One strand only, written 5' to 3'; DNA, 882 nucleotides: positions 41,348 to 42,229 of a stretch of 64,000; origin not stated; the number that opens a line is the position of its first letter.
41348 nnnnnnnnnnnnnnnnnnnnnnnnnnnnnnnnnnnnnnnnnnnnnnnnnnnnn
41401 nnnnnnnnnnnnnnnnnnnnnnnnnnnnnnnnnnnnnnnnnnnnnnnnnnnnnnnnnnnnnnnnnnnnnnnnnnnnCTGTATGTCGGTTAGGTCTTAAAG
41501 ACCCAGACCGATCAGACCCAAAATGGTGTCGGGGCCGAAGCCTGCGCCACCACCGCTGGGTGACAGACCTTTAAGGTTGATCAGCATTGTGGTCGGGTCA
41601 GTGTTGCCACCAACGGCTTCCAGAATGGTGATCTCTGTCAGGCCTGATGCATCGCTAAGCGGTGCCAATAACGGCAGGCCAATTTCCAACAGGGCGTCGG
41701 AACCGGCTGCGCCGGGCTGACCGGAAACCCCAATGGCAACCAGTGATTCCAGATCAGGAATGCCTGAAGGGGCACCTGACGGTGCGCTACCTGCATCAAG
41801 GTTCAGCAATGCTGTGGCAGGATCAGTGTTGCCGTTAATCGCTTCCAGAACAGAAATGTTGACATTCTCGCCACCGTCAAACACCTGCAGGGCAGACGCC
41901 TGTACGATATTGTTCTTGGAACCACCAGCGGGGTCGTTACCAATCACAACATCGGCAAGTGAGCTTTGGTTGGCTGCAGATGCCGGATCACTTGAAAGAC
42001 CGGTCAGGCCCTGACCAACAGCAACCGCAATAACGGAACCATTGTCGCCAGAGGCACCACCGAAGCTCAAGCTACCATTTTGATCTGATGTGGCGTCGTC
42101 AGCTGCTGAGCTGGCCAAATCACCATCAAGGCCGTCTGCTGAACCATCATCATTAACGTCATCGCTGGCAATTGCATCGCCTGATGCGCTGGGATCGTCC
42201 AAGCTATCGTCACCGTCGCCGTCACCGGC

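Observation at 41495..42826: Polyacidic intrinsically disordered secreted protein with DNA-level tandem repeats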

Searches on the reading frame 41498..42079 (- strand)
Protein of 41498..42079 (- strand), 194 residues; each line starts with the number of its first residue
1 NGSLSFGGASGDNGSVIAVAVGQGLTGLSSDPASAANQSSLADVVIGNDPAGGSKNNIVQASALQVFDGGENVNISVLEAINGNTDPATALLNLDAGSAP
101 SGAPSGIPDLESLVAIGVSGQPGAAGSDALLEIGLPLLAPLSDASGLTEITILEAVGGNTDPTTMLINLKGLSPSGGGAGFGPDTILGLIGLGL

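Call 8: find_homologous_proteins(query=window:41498-42079:-, max_evalue=0.01)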
Query seq(194 aa): 1855 candidates shared short words with the query, none scored E <= 0.01.

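Call 20: search_protein_representatives(protein=window:41498-42079:-)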
Query: 194 residues. Proteins with E-value up to 0.001 (for the whole library): 2; up to 1e-10: 2; up to 1e-30: 1. The best 2 are listed.
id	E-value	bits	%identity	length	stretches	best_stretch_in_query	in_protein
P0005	6.9e-60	218.5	67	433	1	3-170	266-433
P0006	4.5e-11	59.4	45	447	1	7-123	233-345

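Call 22: find_encoding_contigs(protein=P0006, flank=10000, max_places=6)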
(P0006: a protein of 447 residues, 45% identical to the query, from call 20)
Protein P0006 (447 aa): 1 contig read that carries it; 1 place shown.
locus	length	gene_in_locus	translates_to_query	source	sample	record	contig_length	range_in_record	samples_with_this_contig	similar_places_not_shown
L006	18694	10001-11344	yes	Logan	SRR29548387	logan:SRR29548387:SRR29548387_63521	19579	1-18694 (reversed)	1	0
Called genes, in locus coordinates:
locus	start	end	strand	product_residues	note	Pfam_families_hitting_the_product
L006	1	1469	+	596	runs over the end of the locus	PF00501:AMP-binding, PF13193:AMP-binding_C (weak)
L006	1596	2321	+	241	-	PF01027:Bax1-I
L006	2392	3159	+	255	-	PF00561:Abhydrolase_1, PF12146:Hydrolase_4, PF12697:Abhydrolase_6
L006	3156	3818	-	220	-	PF02798:GST_N, PF13417:GST_N_3, PF13409:GST_N_2, PF00043:GST_C, PF14497:GST_C_3 (weak)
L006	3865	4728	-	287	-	PF10604:Polyketide_cyc2 (faint), PF08327:AHSA1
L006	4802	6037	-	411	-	PF02771:Acyl-CoA_dh_N, PF02770:Acyl-CoA_dh_M, PF00441:Acyl-CoA_dh_1, PF08028:Acyl-CoA_dh_2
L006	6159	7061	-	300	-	PF00106:adh_short, PF08659:KR, PF13561:adh_short_C2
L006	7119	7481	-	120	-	-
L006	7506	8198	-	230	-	PF00903:Glyoxalase, PF13669:Glyoxalase_4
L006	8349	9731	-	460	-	PF13371:TPR_9 (faint)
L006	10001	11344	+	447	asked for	-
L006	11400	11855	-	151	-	PF20398:DUF6691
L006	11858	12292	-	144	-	PF04143:Sulf_transp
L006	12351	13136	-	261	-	PF02463:SMC_N (faint), PF00005:ABC_tran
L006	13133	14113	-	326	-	PF01032:FecCD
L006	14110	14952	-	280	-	PF01497:Peripla_BP_2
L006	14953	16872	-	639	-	PF07715:Plug, PF00593:TonB_dep_Rec_b-barrel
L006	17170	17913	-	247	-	PF01416:PseudoU_synth_1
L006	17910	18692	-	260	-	?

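Call 47: search_protein_families(library=pfam, proteins=[L006:8352-9731:-], max_evalue=1)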
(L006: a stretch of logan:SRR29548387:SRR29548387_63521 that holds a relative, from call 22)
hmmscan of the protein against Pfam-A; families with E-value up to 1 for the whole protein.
L006:8352-9731:- (460 aa): 16 families
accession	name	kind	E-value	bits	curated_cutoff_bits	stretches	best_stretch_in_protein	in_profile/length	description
PF13371.12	TPR_9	-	7.7e-06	26.3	35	2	27-87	6-66/73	Tetratricopeptide repeat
PF14559.12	TPR_19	-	5.2e-05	23.9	25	1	67-106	8-47/68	Tetratricopeptide repeat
PF07719.23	TPR_2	-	8.6e-05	22.8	27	2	51-82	2-33/34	Tetratricopeptide repeat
PF14561.12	TPR_20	-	0.00044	21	25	1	31-73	3-45/90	Tetratricopeptide repeat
PF13424.12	TPR_12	-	0.00046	20.7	30.1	1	85-116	4-35/77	Tetratricopeptide repeat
PF09613.16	HrpB1_HrpK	-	0.0022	18.1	29.3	1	46-117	7-78/126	Bacterial type III secretion protein (HrpB1_HrpK)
PF11751.14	PorP_SprF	-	0.0029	17.6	22.3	1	238-290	209-261/273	Type IX secretion system membrane protein PorP/SprF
PF04575.19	SlipAM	-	0.0033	17.4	22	1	216-456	78-284/288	Surface lipoprotein assembly modifier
PF13428.12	TPR_14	-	0.0057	17.7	23.5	1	51-91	2-42/44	Tetratricopeptide repeat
PF13181.12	TPR_8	-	0.0071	16.9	25.7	0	51-81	2-32/34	Tetratricopeptide repeat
PF10082.15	BBP2_2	-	0.0097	15.2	23.7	1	404-457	327-375/378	Putative beta-barrel porin 2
PF13432.12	TPR_16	-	0.039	14.9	32.7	1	61-110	8-57/65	Tetratricopeptide repeat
PF24575.1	TPR_Slam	-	0.04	14.8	35.2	1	53-104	50-101/104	Surface lipoprotein assembly modifier, N-terminal TPR repeats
PF05736.17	OprF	-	0.3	11.3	23.5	0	11-31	8-28/184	OprF membrane domain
PF25064.1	ARM_TT21_5th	-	0.31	11.8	27.8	0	14-112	3-100/117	TT21 fifth ARM repeats domain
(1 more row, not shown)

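Call 48: search_protein_families(library=pfam, proteins=[window:41498-42079:-, P0005, P0006], max_evalue=10)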
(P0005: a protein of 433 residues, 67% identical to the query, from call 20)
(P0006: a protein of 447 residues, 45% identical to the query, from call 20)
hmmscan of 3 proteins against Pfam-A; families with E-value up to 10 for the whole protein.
window:41498-42079:- (194 aa): 1 family
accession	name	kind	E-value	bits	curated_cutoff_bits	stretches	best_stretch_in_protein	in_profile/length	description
PF12446.13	DUF3682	-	2.5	9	25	1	5-54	40-89/129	Protein of unknown function (DUF3682)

P0005 (433 aa): 0 families

P0006 (447 aa): 0 families

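Call 59: search_solved_structures(query=A8, max_evalue=10)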
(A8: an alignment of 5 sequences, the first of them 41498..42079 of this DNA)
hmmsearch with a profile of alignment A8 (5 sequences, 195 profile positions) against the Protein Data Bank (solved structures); distinct sequences matched with E-value up to 10: 1.
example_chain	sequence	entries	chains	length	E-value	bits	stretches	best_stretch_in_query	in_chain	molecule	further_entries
6l93_A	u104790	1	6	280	0.47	13.6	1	115-191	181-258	Transient receptor potential cation channel subfamily V member 1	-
